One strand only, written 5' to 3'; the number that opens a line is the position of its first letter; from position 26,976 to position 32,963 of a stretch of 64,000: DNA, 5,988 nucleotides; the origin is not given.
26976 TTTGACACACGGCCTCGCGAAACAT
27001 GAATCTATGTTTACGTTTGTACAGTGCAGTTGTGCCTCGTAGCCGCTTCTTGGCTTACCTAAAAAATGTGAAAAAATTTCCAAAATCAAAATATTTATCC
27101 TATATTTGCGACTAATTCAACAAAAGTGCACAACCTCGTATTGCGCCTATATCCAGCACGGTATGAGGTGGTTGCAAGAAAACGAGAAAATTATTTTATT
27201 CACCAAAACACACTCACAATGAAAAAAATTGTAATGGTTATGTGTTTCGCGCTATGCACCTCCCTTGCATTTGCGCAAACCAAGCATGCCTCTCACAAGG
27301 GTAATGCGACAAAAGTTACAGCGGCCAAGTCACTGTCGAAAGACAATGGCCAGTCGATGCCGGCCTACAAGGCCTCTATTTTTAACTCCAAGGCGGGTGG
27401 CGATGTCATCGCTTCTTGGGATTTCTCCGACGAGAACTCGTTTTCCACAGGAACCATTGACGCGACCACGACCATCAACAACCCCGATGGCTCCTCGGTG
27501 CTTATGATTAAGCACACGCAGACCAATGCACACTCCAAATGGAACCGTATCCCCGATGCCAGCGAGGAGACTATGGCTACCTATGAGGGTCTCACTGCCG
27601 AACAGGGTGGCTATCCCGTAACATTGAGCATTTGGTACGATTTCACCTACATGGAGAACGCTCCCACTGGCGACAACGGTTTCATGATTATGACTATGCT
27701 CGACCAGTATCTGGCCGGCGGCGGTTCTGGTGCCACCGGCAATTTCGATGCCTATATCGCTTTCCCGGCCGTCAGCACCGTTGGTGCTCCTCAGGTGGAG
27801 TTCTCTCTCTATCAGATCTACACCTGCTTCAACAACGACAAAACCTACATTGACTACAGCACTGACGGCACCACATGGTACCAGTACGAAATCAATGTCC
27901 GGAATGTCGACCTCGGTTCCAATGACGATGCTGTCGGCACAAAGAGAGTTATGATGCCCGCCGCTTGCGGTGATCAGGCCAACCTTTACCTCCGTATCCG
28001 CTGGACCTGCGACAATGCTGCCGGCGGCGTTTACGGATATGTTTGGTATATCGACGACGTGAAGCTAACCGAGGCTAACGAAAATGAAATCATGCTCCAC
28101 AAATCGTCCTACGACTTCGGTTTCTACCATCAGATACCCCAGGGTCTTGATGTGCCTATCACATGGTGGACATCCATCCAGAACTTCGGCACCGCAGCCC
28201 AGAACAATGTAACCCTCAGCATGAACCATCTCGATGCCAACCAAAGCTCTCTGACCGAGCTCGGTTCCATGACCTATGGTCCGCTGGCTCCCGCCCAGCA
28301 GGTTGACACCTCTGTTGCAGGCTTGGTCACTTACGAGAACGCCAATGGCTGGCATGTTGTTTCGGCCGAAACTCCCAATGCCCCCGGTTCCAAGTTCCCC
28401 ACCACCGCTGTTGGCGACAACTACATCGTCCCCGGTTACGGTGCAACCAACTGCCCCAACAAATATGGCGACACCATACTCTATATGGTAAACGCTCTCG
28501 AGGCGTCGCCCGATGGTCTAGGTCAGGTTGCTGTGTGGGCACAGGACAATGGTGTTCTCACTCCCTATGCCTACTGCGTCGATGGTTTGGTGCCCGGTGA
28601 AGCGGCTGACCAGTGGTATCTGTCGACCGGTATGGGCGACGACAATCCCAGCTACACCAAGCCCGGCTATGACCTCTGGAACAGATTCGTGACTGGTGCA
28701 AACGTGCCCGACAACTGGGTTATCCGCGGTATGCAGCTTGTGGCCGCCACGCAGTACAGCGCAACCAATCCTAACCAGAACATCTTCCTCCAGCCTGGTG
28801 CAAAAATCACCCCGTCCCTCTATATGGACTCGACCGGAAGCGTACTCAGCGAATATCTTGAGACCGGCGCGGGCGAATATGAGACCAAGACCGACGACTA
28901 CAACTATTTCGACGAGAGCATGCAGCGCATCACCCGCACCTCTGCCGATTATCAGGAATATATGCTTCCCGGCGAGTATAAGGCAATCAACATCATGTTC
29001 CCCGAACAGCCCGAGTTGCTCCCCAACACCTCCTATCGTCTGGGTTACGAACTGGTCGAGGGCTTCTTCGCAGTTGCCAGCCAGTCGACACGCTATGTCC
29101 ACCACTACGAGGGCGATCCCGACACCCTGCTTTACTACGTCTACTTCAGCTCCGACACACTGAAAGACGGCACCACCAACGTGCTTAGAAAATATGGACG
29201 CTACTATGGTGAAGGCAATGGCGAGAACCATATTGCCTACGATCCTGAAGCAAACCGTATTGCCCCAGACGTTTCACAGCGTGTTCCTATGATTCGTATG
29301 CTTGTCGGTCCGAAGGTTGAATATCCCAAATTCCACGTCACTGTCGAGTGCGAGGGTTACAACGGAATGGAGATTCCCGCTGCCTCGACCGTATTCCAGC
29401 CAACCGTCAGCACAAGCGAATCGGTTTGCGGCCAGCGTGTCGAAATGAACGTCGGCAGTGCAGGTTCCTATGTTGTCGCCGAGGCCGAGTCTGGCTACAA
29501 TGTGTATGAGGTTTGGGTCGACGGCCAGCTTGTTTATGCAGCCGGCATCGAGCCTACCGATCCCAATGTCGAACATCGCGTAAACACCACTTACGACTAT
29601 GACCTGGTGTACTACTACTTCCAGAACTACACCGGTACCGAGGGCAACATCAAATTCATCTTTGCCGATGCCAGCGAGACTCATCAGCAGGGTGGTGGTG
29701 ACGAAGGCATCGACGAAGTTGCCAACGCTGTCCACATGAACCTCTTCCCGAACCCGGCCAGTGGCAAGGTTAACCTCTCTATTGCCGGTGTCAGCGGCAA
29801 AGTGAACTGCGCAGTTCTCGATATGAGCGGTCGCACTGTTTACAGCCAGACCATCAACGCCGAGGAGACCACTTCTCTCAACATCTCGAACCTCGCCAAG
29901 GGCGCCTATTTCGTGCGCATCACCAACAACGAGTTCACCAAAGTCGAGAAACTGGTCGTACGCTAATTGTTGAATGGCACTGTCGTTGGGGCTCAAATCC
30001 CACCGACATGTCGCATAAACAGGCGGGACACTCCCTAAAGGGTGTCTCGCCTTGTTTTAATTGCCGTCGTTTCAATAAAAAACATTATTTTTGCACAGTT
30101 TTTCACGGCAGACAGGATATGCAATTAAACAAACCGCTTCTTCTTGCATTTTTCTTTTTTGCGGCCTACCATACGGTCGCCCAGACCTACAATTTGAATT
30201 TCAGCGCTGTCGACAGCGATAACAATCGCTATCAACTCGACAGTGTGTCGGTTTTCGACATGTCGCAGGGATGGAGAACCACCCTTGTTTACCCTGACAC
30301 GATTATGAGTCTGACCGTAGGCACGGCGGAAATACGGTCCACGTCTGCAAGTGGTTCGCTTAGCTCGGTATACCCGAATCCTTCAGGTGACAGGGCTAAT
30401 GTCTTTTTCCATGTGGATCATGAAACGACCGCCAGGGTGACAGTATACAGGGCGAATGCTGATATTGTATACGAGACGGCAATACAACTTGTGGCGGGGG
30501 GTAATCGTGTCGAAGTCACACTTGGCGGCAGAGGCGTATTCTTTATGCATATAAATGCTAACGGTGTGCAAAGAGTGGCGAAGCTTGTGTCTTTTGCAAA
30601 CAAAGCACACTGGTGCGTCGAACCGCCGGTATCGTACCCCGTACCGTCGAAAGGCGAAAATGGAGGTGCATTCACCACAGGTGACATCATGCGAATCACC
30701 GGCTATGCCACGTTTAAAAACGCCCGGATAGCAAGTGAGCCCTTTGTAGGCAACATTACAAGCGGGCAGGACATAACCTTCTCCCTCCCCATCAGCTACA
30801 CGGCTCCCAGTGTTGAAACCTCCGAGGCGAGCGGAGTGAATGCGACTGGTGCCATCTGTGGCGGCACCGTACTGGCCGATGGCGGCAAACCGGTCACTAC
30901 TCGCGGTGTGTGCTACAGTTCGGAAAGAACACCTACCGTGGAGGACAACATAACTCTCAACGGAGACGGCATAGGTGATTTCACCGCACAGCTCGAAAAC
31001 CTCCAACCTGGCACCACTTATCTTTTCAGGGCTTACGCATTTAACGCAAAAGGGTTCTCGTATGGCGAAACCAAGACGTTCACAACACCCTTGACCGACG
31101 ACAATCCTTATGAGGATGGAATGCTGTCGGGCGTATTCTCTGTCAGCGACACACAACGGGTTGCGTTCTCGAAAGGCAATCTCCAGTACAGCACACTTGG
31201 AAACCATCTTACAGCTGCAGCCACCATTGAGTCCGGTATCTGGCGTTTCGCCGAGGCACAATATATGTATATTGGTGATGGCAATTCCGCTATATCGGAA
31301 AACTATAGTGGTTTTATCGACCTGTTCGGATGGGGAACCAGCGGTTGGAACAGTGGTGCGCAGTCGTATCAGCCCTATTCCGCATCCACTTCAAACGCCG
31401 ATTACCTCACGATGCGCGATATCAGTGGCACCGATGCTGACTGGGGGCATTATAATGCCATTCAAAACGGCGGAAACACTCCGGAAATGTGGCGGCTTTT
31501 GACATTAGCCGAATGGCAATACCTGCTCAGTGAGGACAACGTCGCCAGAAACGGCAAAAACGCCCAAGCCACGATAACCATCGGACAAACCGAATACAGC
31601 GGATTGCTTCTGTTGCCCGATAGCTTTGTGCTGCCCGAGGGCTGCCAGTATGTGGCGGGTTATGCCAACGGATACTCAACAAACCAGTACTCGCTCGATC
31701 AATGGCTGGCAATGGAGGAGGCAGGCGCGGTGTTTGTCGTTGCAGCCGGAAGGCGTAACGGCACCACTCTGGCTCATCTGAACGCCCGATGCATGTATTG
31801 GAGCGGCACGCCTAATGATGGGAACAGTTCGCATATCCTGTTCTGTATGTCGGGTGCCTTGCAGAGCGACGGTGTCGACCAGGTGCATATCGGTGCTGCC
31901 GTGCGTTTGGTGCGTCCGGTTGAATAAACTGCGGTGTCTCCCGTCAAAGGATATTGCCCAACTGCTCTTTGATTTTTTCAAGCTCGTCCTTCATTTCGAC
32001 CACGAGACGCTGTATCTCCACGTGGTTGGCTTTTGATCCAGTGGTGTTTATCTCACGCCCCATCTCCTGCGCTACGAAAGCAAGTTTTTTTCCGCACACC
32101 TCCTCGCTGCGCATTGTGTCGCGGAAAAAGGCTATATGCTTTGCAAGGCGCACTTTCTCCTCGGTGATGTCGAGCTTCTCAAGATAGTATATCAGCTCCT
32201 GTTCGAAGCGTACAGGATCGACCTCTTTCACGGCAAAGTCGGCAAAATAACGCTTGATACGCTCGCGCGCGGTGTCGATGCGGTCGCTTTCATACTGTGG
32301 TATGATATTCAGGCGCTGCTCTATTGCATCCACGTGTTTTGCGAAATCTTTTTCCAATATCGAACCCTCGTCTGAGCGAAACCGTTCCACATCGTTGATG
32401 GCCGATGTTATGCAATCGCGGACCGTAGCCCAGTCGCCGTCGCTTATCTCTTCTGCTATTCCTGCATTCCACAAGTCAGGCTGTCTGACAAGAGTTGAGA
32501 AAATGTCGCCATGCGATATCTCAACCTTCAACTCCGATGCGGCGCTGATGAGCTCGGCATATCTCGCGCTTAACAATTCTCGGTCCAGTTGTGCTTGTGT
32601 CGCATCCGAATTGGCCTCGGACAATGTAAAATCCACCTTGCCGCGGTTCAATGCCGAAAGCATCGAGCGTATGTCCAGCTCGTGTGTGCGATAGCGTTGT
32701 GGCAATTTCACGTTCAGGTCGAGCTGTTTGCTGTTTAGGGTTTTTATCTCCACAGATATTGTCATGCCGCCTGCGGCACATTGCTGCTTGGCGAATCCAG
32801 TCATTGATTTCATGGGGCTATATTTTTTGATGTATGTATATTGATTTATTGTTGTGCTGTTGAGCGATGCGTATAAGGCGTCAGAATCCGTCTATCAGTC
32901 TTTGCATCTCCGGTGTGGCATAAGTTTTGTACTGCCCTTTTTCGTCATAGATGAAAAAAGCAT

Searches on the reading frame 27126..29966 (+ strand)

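Call 17: search_protein_families(library=pfam, proteins=[window:27126-29966:+], max_evalue=0.001)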
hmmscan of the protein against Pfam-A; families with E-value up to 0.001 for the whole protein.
window:27126-29966:+ (946 aa): 2 families
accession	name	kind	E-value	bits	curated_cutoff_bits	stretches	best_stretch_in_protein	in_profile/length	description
PF18962.6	Por_Secre_tail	-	3e-16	59.9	27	1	873-945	1-75/75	Secretion system C-terminal sorting domain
PF11589.14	DUF3244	-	7.2e-05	23.1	25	0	891-935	40-86/96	Domain of unknown function (DUF3244)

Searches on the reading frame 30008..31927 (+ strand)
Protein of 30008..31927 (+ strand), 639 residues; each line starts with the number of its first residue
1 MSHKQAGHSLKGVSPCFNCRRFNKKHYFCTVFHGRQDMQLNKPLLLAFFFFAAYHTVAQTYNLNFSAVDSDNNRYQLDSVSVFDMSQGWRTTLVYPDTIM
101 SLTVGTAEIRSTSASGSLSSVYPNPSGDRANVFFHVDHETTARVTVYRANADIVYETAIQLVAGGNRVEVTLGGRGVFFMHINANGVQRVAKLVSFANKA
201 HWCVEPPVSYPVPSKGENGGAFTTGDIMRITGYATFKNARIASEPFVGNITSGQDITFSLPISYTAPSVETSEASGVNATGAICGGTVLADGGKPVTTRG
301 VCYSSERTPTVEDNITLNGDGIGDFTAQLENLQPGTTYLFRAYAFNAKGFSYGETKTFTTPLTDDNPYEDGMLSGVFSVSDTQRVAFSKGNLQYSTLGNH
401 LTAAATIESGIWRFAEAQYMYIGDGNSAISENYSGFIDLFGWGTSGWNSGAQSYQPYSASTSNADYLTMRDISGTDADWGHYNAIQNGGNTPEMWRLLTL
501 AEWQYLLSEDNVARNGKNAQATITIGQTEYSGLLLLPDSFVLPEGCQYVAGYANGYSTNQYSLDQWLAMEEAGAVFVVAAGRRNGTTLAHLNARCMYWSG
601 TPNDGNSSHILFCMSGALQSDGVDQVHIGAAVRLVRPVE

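Call 17: search_protein_families(library=pfam, proteins=[window:30008-31927:+], max_evalue=0.001)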
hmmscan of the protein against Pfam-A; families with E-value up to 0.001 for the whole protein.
window:30008-31927:+ (639 aa): 3 families
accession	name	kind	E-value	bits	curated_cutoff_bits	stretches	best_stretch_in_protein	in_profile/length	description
PF00041.27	fn3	-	0.00018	22.1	25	1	312-356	41-79/84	Fibronectin type III domain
PF18962.6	Por_Secre_tail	-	0.00035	21.3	27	1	121-194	1-74/75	Secretion system C-terminal sorting domain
PF16656.11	Pur_ac_phosph_N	-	0.00084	20.3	30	0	320-360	56-93/93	Purple acid Phosphatase, N-terminal domain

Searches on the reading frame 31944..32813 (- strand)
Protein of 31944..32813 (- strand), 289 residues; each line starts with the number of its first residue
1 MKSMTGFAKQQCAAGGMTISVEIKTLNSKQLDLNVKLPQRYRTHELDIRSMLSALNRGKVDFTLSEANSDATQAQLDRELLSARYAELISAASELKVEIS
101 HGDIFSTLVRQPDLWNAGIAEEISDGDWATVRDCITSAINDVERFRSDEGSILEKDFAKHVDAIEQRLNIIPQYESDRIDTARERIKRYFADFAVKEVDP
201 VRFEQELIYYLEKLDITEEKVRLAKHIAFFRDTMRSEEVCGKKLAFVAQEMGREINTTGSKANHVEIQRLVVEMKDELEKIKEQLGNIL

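Call 17: search_protein_families(library=pfam, proteins=[window:31944-32813:-], max_evalue=0.001)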
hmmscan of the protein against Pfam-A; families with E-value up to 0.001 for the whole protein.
window:31944-32813:- (289 aa): 2 families
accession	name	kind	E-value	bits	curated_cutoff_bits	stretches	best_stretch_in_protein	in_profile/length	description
PF08340.16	YicC-like_C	-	8.4e-37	126.4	27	1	174-288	4-119/120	Endoribonuclease YicC-like, C-terminal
PF03755.18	YicC-like_N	-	2.4e-31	109.7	25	1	1-154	1-155/156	Endoribonuclease YicC-like, N-terminal region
